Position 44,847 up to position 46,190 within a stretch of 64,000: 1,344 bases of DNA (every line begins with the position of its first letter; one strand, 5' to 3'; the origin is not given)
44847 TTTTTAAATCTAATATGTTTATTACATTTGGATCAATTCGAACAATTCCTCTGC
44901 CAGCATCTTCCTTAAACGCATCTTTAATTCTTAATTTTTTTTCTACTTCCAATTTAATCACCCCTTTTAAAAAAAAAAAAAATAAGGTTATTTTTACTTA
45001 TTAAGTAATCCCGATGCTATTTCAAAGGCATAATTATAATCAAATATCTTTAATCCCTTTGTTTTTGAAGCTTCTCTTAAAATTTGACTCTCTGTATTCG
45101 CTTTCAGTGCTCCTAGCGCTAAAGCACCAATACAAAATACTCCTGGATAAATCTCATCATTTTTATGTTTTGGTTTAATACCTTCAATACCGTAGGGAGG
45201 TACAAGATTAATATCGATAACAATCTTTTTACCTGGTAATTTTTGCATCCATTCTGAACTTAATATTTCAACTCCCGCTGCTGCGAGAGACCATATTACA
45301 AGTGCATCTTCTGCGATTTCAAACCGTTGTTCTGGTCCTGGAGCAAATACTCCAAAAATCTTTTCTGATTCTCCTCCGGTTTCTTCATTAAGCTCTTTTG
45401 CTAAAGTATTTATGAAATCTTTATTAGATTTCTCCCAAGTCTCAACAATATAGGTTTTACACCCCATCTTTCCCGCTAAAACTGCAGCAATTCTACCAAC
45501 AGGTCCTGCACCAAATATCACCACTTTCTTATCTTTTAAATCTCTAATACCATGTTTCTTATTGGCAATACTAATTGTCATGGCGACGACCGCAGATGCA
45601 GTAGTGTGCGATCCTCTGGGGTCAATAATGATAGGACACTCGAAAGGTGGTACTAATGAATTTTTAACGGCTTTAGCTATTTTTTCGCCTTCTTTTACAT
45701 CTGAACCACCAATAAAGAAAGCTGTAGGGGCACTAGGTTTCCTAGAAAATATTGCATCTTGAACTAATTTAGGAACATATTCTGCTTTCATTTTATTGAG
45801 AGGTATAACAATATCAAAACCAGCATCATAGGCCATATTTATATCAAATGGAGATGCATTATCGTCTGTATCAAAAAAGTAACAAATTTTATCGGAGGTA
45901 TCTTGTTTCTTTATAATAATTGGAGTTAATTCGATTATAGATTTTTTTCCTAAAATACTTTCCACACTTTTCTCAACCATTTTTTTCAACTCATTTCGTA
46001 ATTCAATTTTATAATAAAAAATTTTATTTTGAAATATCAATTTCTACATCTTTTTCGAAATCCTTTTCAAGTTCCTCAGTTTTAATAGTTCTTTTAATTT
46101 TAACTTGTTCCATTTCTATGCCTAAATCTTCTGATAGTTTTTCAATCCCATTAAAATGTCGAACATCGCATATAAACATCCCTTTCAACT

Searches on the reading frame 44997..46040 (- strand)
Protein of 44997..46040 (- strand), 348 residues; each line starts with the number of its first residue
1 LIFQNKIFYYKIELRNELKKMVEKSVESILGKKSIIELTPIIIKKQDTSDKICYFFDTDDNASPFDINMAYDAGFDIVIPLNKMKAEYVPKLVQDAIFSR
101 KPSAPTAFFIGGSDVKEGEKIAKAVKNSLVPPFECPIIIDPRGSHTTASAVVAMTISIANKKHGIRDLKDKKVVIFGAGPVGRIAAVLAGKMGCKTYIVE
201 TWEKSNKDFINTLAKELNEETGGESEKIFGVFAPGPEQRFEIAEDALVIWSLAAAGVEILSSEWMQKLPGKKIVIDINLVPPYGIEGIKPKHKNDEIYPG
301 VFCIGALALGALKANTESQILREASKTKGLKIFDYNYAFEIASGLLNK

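Call 8: search_protein_families(library=pfam, proteins=[window:44997-46040:-], max_evalue=0.01)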
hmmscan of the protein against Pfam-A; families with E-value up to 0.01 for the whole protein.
window:44997-46040:- (348 aa): 6 families
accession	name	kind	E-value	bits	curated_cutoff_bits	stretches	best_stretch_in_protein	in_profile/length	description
PF09176.16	Mpt_N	-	8.7e-26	90.3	27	1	64-141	1-80/81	Methylene-tetrahydromethanopterin dehydrogenase, N-terminal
PF02826.25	2-Hacid_dh_C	-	0.00012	22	25.1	1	159-209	25-75/178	D-isomer specific 2-hydroxyacid dehydrogenase, NAD binding domain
PF01262.27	AlaDh_PNT_C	-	0.00021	21.2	23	1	164-321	22-174/214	Alanine dehydrogenase/PNT, C-terminal domain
PF07992.20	Pyr_redox_2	-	0.00089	19.2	26.1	1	158-213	130-189/291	Pyridine nucleotide-disulphide oxidoreductase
PF12831.13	FAD_oxidored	-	0.0027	17.5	27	1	173-201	2-30/416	FAD dependent oxidoreductase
PF01494.25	FAD_binding_3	-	0.009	15.7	22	0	172-207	3-38/349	FAD binding domain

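Call 9: search_protein_families(library=ncbifam, proteins=[window:44997-46040:-], max_evalue=0.01)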
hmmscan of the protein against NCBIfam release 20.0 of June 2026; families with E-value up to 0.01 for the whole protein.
window:44997-46040:- (348 aa): 11 families
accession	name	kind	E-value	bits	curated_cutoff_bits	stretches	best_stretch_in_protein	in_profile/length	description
NF004829.0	PRK06183.1-3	subfamily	1.2e-05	24.3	390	1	170-204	8-42/520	bifunctional 3-(3-hydroxy-phenyl)propionate/3-hydroxycinnamic acid hydroxylase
TIGR03911.1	pyrrolys_PylD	equivalog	0.00017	20.8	150.05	1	167-239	142-215/266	3-methylornithyl-N6-L-lysine dehydrogenase PylD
NF000744.0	PRK00045.1-3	equivalog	0.0021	17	429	1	146-200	160-215/447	glutamyl-tRNA reductase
TIGR01350.1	lipoamide_DH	equivalog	0.0035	16.1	408.8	1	172-201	3-32/461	dihydrolipoyl dehydrogenase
TIGR02032.1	GG-red-SF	subfamily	0.0051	16.5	158.8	0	173-203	3-33/297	geranylgeranyl reductase family protein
NF004780.0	PRK06126.1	subfamily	0.0057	15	445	1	169-204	7-42/552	hypothetical protein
NF003808.0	PRK05396.1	equivalog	0.0058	15.5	380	1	167-212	161-206/341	L-threonine 3-dehydrogenase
NF005531.0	PRK07190.1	equivalog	0.0067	15.1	530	1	171-203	6-38/487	FAD-binding protein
NF004831.0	PRK06183.1-5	equivalog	0.0076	14.7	546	0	169-201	7-39/568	bifunctional 3-(3-hydroxy-phenyl)propionate/3-hydroxycinnamic acid hydroxylase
NF005691.0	PRK07494.1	equivalog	0.0081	14.7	459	0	169-202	7-40/404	UbiH/UbiF family hydroxylase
NF006002.0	PRK08132.1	subfamily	0.0094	14.4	416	0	164-201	19-56/552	FAD-dependent oxidoreductase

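Call 104: search_solved_structures(query=window:44997-45977:-, show_alignments=1)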
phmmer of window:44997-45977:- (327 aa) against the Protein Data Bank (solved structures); distinct sequences matched with E-value up to 0.001: 3.
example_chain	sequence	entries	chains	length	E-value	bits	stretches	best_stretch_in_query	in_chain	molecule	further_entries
6tge_A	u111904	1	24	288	2.7e-29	105.5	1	28-303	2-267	Bifunctional NADP-dependent methylenetetrahydromethanopterin dehydrogenase/methylenetetrah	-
6tlk_A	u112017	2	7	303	3.2e-29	105.2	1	28-318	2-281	Bifunctional protein MdtA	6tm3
1lu9_A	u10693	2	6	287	3.8e-29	105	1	29-303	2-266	Methylene Tetrahydromethanopterin Dehydrogenase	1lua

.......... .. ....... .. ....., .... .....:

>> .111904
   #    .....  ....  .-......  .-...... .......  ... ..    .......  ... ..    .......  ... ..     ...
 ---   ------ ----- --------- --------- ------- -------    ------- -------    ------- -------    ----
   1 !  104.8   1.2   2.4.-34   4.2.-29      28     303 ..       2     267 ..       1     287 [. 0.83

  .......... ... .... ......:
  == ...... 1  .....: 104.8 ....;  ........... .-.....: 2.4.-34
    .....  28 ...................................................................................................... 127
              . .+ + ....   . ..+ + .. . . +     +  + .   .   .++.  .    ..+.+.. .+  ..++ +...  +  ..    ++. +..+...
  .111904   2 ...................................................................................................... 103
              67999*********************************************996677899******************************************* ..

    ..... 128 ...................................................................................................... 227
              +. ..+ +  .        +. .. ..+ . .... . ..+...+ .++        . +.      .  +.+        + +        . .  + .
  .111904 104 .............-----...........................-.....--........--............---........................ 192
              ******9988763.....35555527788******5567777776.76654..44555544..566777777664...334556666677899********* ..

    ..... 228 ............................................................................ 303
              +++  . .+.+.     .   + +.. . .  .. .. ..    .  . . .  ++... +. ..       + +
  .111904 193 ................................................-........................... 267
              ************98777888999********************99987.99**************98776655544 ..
